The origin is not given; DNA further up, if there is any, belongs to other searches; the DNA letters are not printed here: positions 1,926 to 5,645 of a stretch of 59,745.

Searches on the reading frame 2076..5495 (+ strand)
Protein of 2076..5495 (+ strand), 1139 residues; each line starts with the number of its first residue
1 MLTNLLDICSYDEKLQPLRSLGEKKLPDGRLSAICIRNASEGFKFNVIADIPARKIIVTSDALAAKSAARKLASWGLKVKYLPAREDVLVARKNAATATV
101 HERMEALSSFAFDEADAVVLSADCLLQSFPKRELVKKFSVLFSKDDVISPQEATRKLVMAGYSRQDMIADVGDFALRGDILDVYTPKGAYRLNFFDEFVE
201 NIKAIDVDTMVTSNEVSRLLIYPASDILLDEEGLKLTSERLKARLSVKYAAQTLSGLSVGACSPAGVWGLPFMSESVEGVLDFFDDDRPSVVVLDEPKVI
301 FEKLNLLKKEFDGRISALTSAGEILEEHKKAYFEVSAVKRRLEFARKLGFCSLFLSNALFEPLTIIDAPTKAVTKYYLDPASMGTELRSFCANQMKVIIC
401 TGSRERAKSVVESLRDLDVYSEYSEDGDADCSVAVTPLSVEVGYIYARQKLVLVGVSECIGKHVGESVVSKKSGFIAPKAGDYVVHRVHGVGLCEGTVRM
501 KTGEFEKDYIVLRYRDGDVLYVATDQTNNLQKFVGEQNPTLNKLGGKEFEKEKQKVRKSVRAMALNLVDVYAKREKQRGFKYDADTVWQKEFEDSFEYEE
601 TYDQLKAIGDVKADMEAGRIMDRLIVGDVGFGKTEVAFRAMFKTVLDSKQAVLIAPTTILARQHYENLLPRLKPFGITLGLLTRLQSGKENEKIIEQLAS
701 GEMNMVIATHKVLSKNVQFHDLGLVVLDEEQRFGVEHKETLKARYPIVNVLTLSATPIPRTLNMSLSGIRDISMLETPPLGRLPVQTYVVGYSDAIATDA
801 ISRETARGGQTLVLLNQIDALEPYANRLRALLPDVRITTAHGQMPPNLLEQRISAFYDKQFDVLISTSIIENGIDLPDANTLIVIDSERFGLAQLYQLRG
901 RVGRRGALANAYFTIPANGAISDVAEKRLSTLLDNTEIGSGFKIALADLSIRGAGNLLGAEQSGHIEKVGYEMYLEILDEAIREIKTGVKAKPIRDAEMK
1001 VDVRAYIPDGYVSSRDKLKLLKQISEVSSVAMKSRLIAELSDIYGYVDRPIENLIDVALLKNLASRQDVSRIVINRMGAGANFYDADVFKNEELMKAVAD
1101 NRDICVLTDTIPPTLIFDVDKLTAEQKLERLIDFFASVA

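Call 29: search_protein_families(library=pfam, proteins=[window:2076-5495:+], max_evalue=0.001)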
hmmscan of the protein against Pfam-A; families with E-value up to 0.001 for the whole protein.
window:2076-5495:+ (1139 aa): 8 families
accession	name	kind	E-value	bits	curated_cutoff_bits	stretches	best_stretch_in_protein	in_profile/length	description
PF00270.35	DEAD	-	1.6e-23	83.7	26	1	621-762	15-164/167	DEAD/DEAH box helicase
PF00271.37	Helicase_C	-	4.1e-23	82.2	23.5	1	801-906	10-110/110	Helicase conserved C-terminal domain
PF17757.6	UvrB_inter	-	1.4e-17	64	22.9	1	143-225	4-89/91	UvrB interaction domain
PF02559.22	CarD_TRCF_RID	-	5.5e-15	55.6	23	1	479-534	2-57/57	CarD-like/TRCF RID domain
PF03461.20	TRCF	-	4.5e-12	46.6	25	1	1002-1084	2-85/95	TRCF domain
PF04851.21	ResIII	-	1.1e-06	29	22.5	1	600-757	4-162/164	Type III restriction enzyme, res subunit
PF22590.2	Cas3-like_C_2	-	6.3e-05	23.6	27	1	808-905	2-104/106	CRISPR-associated nuclease/helicase Cas3, C-terminal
PF19833.4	RecG_dom3_C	-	0.00038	20.9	26.8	0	940-964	3-27/87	ATP-dependent DNA helicase RecG, domain 3, C-terminal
